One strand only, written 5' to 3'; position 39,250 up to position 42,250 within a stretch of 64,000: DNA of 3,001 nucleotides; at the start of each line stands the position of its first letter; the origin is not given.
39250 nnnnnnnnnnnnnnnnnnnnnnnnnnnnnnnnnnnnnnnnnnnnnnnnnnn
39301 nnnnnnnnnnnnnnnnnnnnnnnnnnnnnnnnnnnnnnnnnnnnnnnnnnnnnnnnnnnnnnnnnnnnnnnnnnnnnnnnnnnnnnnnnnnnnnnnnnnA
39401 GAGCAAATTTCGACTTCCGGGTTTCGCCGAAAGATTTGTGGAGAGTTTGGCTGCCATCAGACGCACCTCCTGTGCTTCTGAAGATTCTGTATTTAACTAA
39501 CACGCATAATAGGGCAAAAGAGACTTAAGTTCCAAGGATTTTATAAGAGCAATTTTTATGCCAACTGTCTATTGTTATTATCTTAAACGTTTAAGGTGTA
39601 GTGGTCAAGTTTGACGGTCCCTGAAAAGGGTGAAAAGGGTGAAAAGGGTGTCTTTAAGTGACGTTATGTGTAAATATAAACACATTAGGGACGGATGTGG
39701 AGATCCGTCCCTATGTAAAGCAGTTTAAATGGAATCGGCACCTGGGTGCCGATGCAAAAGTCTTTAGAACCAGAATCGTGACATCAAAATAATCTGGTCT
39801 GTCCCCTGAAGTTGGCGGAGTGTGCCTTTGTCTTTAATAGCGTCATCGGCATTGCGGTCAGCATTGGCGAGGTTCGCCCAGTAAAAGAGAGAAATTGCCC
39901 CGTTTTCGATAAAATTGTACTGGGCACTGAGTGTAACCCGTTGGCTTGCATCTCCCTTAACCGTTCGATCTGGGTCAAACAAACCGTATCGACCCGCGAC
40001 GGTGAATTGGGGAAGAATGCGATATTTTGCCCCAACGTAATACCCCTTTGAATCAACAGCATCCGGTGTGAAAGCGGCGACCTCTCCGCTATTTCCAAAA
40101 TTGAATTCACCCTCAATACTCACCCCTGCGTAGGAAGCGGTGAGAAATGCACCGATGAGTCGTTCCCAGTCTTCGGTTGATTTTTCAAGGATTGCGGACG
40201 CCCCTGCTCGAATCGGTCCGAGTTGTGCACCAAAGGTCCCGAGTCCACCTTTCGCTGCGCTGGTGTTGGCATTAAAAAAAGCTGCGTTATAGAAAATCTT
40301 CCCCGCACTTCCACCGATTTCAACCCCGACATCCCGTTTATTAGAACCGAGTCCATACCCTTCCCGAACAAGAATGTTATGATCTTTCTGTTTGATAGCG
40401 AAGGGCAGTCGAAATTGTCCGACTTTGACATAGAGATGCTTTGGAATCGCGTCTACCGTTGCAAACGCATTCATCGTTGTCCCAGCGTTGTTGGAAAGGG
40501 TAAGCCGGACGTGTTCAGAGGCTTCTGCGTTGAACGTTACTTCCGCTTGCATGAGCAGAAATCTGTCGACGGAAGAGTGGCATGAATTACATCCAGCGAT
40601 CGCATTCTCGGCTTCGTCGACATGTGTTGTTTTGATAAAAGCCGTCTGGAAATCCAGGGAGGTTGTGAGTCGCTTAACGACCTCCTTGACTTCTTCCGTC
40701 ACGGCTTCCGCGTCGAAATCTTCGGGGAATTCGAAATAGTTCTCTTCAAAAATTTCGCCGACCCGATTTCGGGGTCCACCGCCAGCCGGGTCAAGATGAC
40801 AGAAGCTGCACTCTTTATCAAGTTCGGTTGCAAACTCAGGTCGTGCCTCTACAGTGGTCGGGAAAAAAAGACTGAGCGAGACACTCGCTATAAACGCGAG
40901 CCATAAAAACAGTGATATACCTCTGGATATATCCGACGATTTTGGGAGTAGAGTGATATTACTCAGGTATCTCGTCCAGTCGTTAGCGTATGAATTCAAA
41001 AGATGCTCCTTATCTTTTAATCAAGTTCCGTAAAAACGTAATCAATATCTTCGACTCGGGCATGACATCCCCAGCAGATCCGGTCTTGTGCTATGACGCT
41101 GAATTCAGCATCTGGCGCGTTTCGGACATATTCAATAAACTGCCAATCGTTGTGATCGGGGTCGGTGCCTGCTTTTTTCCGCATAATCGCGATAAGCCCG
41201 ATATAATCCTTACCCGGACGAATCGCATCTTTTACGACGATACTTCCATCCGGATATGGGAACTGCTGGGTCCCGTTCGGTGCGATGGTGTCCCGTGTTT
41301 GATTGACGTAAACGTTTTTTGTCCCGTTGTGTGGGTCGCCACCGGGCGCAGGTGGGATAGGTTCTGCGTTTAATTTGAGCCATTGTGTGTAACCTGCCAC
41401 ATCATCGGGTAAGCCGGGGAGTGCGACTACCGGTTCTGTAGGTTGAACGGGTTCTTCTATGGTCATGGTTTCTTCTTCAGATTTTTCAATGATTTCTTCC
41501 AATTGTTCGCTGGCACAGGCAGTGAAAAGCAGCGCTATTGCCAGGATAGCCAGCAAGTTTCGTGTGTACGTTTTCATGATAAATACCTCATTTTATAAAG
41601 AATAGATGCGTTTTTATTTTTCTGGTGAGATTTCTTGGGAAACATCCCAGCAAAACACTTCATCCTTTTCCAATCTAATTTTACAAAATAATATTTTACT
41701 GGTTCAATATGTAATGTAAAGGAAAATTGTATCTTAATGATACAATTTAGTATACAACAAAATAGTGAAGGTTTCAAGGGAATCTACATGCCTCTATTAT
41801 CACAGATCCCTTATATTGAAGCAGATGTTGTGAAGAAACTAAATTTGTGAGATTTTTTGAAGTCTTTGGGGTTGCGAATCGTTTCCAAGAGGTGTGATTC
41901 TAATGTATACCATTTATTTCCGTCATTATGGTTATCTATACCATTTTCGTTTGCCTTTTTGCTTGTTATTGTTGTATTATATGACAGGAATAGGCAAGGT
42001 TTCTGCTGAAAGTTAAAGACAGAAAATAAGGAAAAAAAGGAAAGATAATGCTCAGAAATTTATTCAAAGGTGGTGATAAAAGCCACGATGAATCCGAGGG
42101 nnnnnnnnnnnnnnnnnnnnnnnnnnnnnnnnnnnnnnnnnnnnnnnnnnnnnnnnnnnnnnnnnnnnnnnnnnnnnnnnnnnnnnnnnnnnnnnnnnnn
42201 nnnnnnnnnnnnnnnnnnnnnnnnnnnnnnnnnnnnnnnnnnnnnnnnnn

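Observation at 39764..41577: Two-gene operon: cytochrome P460-like haem lipoprotein followed by a Cyc2-like fused cytochrome c-porin with two CXXCH motifs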

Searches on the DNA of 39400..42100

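Call 93: search_rna_families(source=window, start=39400, end=42100, threshold=evalue, max_evalue=1)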
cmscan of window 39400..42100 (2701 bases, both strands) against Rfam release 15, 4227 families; matches with E-value up to 1: 0.
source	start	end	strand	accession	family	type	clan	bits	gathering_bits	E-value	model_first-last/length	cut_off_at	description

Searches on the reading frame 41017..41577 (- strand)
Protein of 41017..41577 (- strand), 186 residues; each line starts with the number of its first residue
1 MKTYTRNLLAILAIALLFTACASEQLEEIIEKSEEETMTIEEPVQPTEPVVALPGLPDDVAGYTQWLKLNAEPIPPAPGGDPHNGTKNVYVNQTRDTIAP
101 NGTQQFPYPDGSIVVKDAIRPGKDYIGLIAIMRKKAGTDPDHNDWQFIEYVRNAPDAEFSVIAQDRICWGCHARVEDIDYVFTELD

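Call 3: search_protein_families(library=pfam, proteins=[window:41017-41577:-], max_evalue=1)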
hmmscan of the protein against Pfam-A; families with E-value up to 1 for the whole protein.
window:41017-41577:- (186 aa): 1 family
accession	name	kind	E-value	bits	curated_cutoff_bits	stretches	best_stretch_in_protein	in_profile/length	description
PF16694.10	Cytochrome_P460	-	1.7e-12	48.3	27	1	61-183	2-125/125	Cytochrome P460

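Call 4: search_protein_families(library=ncbifam, proteins=[window:41017-41577:-], max_evalue=1)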
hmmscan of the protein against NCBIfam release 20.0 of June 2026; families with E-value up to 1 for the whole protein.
window:41017-41577:- (186 aa): 2 families
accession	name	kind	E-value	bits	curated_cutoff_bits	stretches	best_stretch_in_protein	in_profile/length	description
TIGR02722.1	lp_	equivalog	0.044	13.8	110.55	1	8-51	4-48/189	penicillin-binding protein activator LpoB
NF041601.1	PA5502_lipo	equivalog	0.13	11.8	285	1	1-28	1-28/237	PA5502 family lipoprotein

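Call 6: search_solved_structures(query=window:41017-41577:-, max_evalue=1, show_alignments=2)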
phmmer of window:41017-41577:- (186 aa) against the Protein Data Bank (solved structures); distinct sequences matched with E-value up to 1: 14.
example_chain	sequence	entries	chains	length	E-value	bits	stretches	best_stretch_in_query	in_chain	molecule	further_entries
7ead_A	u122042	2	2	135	1.3e-06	31.7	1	61-183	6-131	Cytochrome_P460 domain-containing protein | Probable cytochrome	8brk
9htv_A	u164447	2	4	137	1.2e-05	28.5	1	62-185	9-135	Cytochrome c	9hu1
7zqz_A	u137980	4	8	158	1.3e-05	28.3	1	62-185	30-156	Cytochrome c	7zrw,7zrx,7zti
6hih_A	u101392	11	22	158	1.8e-05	27.9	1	62-185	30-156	Cytochrome c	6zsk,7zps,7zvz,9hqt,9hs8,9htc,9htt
7zs4_A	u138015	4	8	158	3.5e-05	27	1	62-185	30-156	Cytochrome c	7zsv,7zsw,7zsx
6hiu_B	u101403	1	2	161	0.18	14.9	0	102-183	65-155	Cytochrome P460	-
9hrk_A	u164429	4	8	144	0.21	14.7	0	105-183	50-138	Cytochrome P460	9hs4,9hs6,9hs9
6amg_A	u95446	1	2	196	0.51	13.4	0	62-184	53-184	Cytochrome P460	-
8c7m_A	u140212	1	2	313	0.52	13.4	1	17-64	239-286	Interleukin-12 receptor subunit beta-1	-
8odx_A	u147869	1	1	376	0.62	13.1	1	17-64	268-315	Interleukin-12 receptor subunit beta-1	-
2je2_A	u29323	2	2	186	0.68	13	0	123-184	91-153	CYTOCHROME P460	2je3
6e0y_A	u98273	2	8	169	0.76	12.8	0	122-184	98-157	Cytochrome P460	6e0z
6e0x_A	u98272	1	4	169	0.77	12.8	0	122-184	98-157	Cytochrome P460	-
4djm_A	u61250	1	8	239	0.84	12.7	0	52-112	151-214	DraB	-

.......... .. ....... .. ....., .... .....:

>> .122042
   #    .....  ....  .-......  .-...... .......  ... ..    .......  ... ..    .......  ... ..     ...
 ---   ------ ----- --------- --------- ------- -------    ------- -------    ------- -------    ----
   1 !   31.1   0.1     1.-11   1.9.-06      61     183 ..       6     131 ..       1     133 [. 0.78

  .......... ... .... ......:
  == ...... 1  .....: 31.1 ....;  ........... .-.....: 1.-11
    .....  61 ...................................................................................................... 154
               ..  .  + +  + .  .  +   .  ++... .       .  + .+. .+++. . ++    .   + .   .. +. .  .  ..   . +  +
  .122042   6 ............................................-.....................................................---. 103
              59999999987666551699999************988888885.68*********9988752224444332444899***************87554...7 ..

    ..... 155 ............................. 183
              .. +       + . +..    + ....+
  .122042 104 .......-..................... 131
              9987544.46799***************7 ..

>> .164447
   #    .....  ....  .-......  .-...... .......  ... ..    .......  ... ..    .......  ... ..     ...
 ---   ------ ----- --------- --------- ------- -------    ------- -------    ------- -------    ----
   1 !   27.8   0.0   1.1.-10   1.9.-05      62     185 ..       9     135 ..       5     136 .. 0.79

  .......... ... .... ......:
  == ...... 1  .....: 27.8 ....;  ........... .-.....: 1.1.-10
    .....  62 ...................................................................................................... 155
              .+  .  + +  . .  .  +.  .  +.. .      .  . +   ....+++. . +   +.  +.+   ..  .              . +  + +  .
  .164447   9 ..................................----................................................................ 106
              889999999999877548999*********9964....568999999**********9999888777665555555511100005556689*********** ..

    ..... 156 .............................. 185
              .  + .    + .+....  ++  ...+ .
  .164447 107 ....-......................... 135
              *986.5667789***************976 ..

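Call 21: find_homologous_proteins(query=window:41017-41577:-)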
Query window:41017-41577:- (186 aa): 526 proteins with E <= 0.001 among 630 candidates; the best 120 are listed.
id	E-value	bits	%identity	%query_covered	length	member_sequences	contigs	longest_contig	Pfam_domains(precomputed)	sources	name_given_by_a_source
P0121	1.2e-113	396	93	100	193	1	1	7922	PF16694.11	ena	-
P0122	1.9e-112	392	92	100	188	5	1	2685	PF16694.11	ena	-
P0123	1.1e-111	389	91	99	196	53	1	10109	PF16694.11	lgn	-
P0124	6.9e-110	383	87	100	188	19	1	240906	PF16694.11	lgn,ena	-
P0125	2.1e-109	382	89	100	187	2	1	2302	PF16694.11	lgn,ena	-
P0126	6.2e-109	380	87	100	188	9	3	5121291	PF16694.11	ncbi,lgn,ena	-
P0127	1.8e-107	375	89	100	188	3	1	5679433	PF16694.11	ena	-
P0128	9.6e-107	373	85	100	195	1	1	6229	PF16694.11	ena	-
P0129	3.3e-106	371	88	100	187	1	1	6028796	PF16694.11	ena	-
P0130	6.2e-106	370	86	100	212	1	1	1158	PF16694.11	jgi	jgi:hypothetical protein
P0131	7.9e-106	370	86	100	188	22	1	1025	PF16694.11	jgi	jgi:predicted component of type VI protein secretion system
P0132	1.6e-105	369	85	100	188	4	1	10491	PF16694.11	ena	-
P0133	3.0e-105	368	86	100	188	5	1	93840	PF16694.11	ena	-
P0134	7.1e-105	367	84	100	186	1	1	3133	PF16694.11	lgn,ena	-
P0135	1.7e-104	366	85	100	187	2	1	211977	PF16694.11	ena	-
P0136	1.8e-104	366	85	100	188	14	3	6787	PF16694.11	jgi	jgi:hypothetical protein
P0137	9.3e-104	363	85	100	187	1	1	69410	PF16694.11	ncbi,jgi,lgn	-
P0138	2.1e-103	362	83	100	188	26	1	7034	PF16694.11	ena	-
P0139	2.1e-103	362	84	100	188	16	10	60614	PF16694.11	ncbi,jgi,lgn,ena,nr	ncbi:MAG: cytochrome P460 family protein [Candidatus Poribacteria bacterium]|nr:cytochrome P460 fami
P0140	2.3e-103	362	84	100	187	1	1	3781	PF16694.11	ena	-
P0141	3.0e-103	362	85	100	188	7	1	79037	PF16694.11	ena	-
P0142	4.9e-103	361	83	100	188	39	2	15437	PF16694.11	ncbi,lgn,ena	-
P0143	5.1e-102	358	83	98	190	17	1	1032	PF16694.11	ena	-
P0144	7.0e-102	357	82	100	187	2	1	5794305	PF16694.11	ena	-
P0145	2.1e-101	356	82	100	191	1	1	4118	PF16694.11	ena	-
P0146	2.3e-101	355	84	100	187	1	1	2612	PF16694.11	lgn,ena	-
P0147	4.9e-101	354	82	100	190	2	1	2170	PF16694.11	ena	-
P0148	1.0e-100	353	82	98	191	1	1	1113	PF16694.11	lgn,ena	-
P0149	2.1e-100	352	79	99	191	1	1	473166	PF16694.11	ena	-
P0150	5.6e-100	351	81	98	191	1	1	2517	PF16694.11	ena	-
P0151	6.3e-100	351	79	99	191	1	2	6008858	PF16694.11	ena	-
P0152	9.1e-100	350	79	99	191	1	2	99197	PF16694.11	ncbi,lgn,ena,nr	ncbi:MAG: cytochrome P460 family protein [Candidatus Poribacteria bacterium]|nr:cytochrome P460 fami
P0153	1.0e-99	350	79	100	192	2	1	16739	PF16694.11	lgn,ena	-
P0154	1.1e-99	350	83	98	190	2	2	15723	PF16694.11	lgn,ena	-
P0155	1.1e-99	350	82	98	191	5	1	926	PF16694.11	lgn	-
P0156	1.3e-99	350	82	98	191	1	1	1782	PF16694.11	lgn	-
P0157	1.3e-99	350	81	98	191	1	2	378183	PF16694.11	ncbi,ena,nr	ncbi:MAG: cytochrome P460 family protein [Candidatus Poribacteria bacterium]|nr:cytochrome P460 fami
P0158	1.4e-99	350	80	100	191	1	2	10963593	PF16694.11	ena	-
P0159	1.9e-99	349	80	99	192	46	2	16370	PF16694.11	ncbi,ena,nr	ncbi:hypothetical protein F4141_12975 [Candidatus Poribacteria bacterium]|nr:hypothetical protein [C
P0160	2.0e-99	349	81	100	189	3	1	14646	PF16694.11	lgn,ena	-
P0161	3.7e-99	348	82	98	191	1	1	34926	PF16694.11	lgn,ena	-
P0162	4.3e-99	348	82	98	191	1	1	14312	PF16694.11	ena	-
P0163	6.4e-99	347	80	99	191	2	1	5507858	PF16694.11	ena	-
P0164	6.8e-99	347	79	99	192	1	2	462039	PF16694.11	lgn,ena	-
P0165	7.0e-99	347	80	100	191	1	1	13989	PF16694.11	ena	-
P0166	7.4e-99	347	80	99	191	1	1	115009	PF16694.11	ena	-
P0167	7.7e-99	347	80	100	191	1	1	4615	PF16694.11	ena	-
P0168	8.6e-99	347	79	99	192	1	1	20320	PF16694.11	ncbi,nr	ncbi:hypothetical protein C6499_18390 [Candidatus Poribacteria bacterium]|nr:MAG: hypothetical prote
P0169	9.9e-99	347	79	99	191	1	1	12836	PF16694.11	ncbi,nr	ncbi:hypothetical protein F4009_13260, partial [Candidatus Poribacteria bacterium]|nr:hypothetical p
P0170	1.1e-98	347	78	100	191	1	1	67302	PF16694.11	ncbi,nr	ncbi:hypothetical protein C6503_19895 [Candidatus Poribacteria bacterium]|nr:MAG: hypothetical prote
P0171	1.3e-98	347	81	98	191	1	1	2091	PF16694.11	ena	-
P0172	1.3e-98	346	82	98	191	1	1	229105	PF16694.11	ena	-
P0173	2.2e-98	346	81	98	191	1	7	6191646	PF16694.11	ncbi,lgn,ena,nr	ncbi:MAG: cytochrome P460 family protein [Candidatus Poribacteria bacterium]|nr:cytochrome P460 fami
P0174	2.2e-98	346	81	98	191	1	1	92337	PF16694.11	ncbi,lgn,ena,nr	ncbi:MAG: cytochrome P460 family protein [Candidatus Poribacteria bacterium]|nr:cytochrome P460 fami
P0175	3.1e-98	345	81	98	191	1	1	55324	PF16694.11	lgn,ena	-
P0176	3.4e-98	345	80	100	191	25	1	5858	PF16694.11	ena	-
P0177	3.5e-98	345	79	99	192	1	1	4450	PF16694.11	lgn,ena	-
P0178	4.3e-98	345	79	100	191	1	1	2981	PF16694.11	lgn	-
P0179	6.1e-98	344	82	98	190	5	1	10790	PF16694.11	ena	-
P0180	6.2e-98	344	81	98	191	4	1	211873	PF16694.11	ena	-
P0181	6.3e-98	344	80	100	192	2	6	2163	PF16694.11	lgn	-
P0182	8.4e-98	344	79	100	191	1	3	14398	PF16694.11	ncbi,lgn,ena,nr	ncbi:hypothetical protein F4054_14175 [Candidatus Poribacteria bacterium]|nr:hypothetical protein [C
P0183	9.6e-98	344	79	100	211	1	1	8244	PF16694.11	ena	-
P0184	1.1e-97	343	81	98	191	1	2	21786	PF16694.11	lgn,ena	-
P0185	1.1e-97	343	81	98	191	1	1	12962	PF16694.11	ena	-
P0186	1.1e-97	343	81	98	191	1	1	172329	PF16694.11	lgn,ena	-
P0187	1.3e-97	343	78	100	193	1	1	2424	PF16694.11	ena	-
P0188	1.4e-97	343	79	98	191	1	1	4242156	PF16694.11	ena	-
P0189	3.7e-97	342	79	100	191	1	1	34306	PF16694.11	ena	-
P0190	3.8e-97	342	78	100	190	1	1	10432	PF16694.11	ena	-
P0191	4.4e-97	341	87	77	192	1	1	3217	PF16694.11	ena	-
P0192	6.2e-97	341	78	100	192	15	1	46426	PF16694.11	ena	-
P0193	6.8e-97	341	80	100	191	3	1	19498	PF16694.11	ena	-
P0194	7.5e-97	341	77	100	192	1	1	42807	PF16694.11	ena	-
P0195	1.1e-96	340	76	100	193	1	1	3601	PF16694.11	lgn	-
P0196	1.4e-96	340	78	100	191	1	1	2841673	PF16694.11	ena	-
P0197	1.5e-96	340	79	100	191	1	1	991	PF16694.11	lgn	-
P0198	1.6e-96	340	79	100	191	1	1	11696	PF16694.11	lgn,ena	-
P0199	1.7e-96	340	78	100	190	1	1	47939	PF16694.11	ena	-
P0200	1.8e-96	339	80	100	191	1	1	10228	PF16694.11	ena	-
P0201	2.1e-96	339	80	100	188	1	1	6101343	PF16694.11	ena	-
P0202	2.4e-96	339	77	100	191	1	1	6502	PF16694.11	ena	-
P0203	2.9e-96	339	79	100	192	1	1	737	PF16694.11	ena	-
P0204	3.4e-96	339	77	100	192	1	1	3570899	PF16694.11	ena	-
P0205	3.8e-96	338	79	100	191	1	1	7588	PF16694.11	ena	-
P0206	3.9e-96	338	78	100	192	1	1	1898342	PF16694.11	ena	-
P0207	4.0e-96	338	79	100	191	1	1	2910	PF16694.11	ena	-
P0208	4.5e-96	338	78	99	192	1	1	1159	PF16694.11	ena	-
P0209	6.0e-96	338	77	99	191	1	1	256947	PF16694.11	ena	-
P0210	7.3e-96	338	77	100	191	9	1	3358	PF16694.11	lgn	-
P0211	9.6e-96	337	76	100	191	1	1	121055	PF16694.11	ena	-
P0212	1.0e-95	337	79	100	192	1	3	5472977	PF16694.11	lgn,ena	-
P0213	1.1e-95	337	76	100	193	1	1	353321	PF16694.11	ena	-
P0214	1.1e-95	337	76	100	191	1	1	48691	PF16694.11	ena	-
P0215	1.2e-95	337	78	100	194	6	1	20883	PF16694.11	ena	-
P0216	1.2e-95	337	79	100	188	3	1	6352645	PF16694.11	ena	-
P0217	1.3e-95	337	77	100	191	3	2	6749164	PF16694.11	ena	-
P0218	1.3e-95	337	78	100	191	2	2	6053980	PF16694.11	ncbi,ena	-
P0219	1.5e-95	336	80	98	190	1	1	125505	PF16694.11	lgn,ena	-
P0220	1.6e-95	336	81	98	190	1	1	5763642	PF16694.11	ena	-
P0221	2.5e-95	336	79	100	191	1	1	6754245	PF16694.11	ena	-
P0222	3.1e-95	335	78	100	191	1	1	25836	PF16694.11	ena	-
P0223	3.6e-95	335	79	100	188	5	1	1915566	PF16694.11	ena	-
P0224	4.2e-95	335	78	99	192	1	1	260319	PF16694.11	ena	-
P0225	4.8e-95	335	73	99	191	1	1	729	PF16694.11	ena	-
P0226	5.0e-95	335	76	100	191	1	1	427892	PF16694.11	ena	-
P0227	9.2e-95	334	77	100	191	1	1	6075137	PF16694.11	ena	-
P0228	1.3e-94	333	78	100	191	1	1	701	PF16694.11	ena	-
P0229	1.8e-94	333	75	100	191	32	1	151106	PF16694.11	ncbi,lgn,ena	-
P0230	5.6e-94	331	76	100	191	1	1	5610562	PF16694.11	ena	-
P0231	5.9e-94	331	76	100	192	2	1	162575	PF16694.11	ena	-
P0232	6.6e-94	331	76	100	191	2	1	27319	PF16694.11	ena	-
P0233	9.5e-94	331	82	91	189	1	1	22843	PF16694.11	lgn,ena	-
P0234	1.1e-93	330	76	100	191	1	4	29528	PF16694.11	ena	-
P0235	1.1e-93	330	74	100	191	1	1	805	PF16694.11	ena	-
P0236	1.4e-93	330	77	100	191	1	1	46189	PF16694.11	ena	-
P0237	2.4e-93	329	77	100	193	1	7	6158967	PF16694.11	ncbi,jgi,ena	jgi:hypothetical protein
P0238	5.9e-93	328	77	100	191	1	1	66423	PF16694.11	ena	-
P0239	5.9e-93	328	74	100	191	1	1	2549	PF16694.11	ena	-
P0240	8.3e-93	328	77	100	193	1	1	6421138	PF16694.11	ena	-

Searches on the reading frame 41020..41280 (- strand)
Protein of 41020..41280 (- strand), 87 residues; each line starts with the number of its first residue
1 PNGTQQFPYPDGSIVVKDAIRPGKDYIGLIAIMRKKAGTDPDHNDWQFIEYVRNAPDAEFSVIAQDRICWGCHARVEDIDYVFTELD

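Call 24: search_solved_structures(query=window:41020-41280:-, max_evalue=10, show_alignments=5)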
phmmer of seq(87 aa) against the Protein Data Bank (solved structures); distinct sequences matched with E-value up to 10: 13.
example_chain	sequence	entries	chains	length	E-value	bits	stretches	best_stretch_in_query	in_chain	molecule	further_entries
7ead_A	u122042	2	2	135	0.00052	23.5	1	6-84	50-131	Cytochrome_P460 domain-containing protein | Probable cytochrome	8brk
9htv_A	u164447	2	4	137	0.0018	21.7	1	7-86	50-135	Cytochrome c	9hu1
7zqz_A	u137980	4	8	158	0.002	21.6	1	7-86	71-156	Cytochrome c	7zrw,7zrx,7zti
7zs4_A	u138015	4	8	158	0.0027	21.2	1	7-86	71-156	Cytochrome c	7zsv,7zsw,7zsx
6hih_A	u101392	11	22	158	0.0027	21.2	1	7-86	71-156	Cytochrome c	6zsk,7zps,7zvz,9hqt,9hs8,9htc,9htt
9hrk_A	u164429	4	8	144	0.045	17.3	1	35-84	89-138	Cytochrome P460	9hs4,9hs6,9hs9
6hiu_B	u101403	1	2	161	0.061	16.8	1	37-84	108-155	Cytochrome P460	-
6amg_A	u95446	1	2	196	0.62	13.6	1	25-85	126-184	Cytochrome P460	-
2je2_A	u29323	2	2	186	0.68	13.5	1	25-85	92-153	CYTOCHROME P460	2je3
8gar_A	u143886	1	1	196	0.79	13.3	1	25-85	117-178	Cytochrome P460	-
6e0y_A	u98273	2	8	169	0.92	13.1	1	26-85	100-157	Cytochrome P460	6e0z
6e0x_A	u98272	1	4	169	0.93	13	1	26-85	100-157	Cytochrome P460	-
6e17_A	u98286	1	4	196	1.3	12.5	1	26-85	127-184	Cytochrome P460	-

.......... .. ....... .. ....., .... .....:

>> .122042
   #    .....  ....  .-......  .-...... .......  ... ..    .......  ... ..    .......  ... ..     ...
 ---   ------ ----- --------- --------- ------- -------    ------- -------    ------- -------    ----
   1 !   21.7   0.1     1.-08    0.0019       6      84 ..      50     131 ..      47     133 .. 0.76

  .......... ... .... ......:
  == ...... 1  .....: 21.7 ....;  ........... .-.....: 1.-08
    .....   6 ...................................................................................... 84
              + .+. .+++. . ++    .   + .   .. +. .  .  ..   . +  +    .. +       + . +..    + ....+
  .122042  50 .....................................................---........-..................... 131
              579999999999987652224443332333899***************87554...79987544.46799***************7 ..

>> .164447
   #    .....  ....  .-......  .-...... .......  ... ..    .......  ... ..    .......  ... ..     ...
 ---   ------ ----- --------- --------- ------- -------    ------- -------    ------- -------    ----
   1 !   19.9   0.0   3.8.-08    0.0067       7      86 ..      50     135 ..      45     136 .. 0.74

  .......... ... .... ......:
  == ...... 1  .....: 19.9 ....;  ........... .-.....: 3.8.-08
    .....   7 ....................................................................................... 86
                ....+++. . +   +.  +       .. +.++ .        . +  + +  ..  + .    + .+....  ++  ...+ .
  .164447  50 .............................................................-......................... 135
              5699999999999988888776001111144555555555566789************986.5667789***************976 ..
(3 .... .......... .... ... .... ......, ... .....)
